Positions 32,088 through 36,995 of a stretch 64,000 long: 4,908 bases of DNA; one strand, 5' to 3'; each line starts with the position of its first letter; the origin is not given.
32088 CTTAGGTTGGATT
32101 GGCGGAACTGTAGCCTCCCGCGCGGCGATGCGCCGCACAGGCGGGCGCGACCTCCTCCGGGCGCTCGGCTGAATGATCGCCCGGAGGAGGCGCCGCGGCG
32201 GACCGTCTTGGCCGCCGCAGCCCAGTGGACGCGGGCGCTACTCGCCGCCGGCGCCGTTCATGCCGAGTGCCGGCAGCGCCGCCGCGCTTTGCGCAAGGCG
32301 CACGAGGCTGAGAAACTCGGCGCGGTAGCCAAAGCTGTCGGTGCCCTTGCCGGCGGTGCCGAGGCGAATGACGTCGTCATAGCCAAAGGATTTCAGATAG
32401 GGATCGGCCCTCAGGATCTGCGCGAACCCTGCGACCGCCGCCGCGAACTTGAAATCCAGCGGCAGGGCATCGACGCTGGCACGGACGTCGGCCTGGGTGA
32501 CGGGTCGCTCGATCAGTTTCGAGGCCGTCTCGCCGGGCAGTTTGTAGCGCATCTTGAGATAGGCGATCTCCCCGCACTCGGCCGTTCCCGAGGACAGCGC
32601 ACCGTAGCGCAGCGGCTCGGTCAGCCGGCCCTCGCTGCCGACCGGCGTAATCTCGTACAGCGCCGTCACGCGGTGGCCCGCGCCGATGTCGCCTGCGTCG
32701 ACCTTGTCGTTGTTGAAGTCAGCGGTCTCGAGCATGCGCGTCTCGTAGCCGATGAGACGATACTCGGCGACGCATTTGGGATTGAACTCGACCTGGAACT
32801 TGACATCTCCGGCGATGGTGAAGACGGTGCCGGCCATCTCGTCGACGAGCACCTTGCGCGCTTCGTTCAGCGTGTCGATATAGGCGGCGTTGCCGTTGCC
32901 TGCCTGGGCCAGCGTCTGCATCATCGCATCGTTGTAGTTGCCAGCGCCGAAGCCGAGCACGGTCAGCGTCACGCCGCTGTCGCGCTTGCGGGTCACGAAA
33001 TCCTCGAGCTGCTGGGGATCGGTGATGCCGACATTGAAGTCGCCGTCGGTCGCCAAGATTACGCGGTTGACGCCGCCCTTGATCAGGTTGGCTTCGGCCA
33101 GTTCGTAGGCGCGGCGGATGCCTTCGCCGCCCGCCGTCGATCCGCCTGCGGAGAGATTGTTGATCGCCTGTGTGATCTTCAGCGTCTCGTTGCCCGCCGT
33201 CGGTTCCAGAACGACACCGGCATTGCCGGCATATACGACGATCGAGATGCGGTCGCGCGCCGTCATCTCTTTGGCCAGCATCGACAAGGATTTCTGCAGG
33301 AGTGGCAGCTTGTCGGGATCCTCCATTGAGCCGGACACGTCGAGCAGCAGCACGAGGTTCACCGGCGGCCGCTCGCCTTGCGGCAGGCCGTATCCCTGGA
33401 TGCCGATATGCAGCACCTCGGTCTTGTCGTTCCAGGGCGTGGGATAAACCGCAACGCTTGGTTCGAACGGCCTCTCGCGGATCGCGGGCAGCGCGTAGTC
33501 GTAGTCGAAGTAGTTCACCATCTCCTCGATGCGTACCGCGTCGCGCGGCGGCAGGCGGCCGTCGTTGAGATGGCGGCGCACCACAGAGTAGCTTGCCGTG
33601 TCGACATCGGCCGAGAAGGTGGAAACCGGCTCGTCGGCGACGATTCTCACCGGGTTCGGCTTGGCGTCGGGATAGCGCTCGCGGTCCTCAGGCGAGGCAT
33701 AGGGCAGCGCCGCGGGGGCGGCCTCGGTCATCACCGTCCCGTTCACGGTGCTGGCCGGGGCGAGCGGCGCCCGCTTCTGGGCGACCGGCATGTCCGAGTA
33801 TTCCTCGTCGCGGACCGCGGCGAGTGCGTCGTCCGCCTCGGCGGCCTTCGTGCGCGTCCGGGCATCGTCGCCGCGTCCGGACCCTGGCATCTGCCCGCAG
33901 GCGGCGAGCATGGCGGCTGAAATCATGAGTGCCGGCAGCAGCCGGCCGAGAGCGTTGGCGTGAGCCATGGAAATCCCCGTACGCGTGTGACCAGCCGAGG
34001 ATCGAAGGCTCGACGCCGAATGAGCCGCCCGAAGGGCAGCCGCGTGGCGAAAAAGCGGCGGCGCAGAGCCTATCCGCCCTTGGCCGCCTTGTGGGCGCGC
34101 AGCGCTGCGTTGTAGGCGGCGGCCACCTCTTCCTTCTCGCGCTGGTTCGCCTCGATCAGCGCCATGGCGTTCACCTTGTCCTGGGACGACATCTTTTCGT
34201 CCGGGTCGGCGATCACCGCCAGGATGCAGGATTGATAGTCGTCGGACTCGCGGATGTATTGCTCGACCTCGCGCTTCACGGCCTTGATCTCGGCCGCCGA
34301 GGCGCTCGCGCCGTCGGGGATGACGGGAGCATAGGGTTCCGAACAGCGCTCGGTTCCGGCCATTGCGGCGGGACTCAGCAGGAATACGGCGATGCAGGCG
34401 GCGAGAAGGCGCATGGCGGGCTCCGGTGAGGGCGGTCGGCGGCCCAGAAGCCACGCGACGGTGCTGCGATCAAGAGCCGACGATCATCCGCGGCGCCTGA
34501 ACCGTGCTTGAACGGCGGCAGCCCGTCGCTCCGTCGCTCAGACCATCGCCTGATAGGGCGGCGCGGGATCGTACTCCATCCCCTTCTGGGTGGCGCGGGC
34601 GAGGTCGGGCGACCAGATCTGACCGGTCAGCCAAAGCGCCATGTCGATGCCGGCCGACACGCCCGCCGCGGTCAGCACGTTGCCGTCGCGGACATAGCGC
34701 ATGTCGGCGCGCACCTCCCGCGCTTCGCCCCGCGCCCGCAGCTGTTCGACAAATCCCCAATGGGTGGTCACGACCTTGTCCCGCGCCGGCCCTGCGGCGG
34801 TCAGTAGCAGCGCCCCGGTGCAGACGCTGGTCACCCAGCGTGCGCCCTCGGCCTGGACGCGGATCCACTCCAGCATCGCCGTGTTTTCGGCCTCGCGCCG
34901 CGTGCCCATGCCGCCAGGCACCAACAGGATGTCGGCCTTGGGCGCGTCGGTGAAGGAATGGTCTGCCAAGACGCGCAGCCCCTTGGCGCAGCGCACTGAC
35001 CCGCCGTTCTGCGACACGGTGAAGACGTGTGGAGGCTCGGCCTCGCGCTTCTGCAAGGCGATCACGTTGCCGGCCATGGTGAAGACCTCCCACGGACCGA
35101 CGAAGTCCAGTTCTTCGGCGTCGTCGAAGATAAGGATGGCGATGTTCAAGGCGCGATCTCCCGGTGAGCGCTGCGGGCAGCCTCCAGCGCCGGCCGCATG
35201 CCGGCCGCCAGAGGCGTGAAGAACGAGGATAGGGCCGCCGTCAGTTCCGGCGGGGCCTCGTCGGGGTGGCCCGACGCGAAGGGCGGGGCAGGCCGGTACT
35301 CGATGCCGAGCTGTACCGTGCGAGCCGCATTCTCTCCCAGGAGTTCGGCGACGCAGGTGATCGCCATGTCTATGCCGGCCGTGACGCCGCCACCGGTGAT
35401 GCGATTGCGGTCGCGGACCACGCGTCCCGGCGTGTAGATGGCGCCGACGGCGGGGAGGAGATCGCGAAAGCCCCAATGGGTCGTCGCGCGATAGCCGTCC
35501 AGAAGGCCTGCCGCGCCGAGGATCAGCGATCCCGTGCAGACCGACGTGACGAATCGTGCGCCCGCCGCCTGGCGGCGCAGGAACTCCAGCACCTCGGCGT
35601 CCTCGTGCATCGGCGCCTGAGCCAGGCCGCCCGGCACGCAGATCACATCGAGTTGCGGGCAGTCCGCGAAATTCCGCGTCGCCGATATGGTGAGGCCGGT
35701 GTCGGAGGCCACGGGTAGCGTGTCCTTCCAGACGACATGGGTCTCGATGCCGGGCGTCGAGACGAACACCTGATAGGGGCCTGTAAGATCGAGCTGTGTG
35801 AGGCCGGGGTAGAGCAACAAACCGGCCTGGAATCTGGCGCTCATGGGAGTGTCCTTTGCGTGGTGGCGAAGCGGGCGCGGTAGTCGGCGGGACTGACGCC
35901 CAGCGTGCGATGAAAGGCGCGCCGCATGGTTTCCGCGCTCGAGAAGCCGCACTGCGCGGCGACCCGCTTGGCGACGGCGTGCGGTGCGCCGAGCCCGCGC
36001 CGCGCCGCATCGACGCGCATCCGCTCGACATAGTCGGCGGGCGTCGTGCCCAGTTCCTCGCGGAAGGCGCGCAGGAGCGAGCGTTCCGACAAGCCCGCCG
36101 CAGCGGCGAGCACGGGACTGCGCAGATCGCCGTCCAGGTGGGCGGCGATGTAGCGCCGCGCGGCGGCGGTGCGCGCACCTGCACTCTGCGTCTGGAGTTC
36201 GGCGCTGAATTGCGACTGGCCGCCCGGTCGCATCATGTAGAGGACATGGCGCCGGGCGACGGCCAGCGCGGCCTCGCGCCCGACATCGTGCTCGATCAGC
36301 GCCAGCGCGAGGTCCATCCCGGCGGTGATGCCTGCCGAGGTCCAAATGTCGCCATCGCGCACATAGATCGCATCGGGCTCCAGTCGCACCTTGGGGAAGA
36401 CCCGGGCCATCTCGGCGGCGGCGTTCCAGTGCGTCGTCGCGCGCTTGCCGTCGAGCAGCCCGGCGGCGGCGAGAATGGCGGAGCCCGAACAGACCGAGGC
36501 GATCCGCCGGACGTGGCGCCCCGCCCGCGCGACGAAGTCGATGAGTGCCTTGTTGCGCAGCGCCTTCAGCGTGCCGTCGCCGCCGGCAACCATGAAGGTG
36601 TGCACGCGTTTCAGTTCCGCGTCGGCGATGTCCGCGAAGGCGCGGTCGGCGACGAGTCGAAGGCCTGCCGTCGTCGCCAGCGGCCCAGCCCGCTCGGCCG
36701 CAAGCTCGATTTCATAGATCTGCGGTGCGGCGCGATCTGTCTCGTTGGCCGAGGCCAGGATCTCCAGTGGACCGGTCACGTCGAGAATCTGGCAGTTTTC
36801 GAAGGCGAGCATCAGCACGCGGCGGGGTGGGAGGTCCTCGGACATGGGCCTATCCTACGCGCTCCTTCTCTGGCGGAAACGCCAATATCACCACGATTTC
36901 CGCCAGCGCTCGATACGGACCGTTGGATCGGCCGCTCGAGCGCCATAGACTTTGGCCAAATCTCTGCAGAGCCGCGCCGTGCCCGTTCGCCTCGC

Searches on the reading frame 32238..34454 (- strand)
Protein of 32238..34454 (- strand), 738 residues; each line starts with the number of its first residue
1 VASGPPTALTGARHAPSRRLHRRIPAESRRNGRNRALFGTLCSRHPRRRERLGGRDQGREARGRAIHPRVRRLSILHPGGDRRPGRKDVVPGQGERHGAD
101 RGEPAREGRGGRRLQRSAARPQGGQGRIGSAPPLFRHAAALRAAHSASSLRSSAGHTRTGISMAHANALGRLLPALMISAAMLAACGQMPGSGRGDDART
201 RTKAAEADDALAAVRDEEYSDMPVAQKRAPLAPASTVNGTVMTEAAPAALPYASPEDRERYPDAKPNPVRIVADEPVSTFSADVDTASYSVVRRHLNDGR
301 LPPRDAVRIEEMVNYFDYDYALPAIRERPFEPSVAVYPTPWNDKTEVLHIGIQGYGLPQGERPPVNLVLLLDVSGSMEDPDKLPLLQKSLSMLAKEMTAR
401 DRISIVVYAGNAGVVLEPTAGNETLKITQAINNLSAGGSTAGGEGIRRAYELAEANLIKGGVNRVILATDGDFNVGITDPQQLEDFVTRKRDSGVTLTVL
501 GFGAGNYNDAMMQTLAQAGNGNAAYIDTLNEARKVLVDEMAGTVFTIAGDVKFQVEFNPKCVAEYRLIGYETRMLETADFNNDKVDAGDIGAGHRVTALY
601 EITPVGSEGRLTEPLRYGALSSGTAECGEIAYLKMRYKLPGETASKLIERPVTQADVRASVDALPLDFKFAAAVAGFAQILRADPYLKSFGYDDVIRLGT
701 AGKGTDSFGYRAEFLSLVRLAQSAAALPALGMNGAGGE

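Call 94: search_protein_families(library=pfam, proteins=[window:32238-34454:-], max_evalue=0.00001)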
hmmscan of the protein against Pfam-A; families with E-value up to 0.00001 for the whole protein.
window:32238-34454:- (738 aa): 5 families
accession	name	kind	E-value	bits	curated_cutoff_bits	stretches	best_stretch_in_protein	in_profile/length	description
PF12034.13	YfbK_C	-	8.3e-65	218.8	25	1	542-722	1-182/184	Uncharacterized protein YfbK, C-terminal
PF12450.13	vWF_A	-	8.2e-35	119.1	25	1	257-349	3-94/94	von Willebrand factor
PF00092.34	VWA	-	4.2e-16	60.1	23.8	1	366-528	1-164/174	von Willebrand factor type A domain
PF13519.12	VWA_2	-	1.2e-12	48.9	27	1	367-471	1-106/107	von Willebrand factor type A domain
PF13768.12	VWA_3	-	2e-08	34.9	27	1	366-523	2-153/155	von Willebrand factor type A domain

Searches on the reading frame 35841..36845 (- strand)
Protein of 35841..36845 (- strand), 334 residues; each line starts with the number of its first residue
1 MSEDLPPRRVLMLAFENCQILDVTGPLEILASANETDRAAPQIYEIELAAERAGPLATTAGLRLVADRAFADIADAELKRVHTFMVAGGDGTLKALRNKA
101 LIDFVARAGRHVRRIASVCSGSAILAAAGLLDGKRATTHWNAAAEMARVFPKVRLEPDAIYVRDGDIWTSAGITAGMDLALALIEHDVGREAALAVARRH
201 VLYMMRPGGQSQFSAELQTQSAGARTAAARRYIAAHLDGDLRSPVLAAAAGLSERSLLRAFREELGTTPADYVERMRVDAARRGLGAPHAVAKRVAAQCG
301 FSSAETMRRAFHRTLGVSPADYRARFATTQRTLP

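Call 94: search_protein_families(library=pfam, proteins=[window:35841-36845:-], max_evalue=0.00001)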
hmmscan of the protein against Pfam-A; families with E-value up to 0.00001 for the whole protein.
window:35841-36845:- (334 aa): 3 families
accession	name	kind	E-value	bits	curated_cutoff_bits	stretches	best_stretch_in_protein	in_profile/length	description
PF12833.13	HTH_18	-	1.8e-22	79.8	33.6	1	246-325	1-80/80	Helix-turn-helix domain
PF01965.30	DJ-1_PfpI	-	5.8e-22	78.7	26.6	1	8-185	1-164/165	DJ-1/PfpI family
PF00165.29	HTH_AraC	-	3.5e-12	46.6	26.6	1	293-323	12-41/42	Bacterial regulatory helix-turn-helix proteins, AraC family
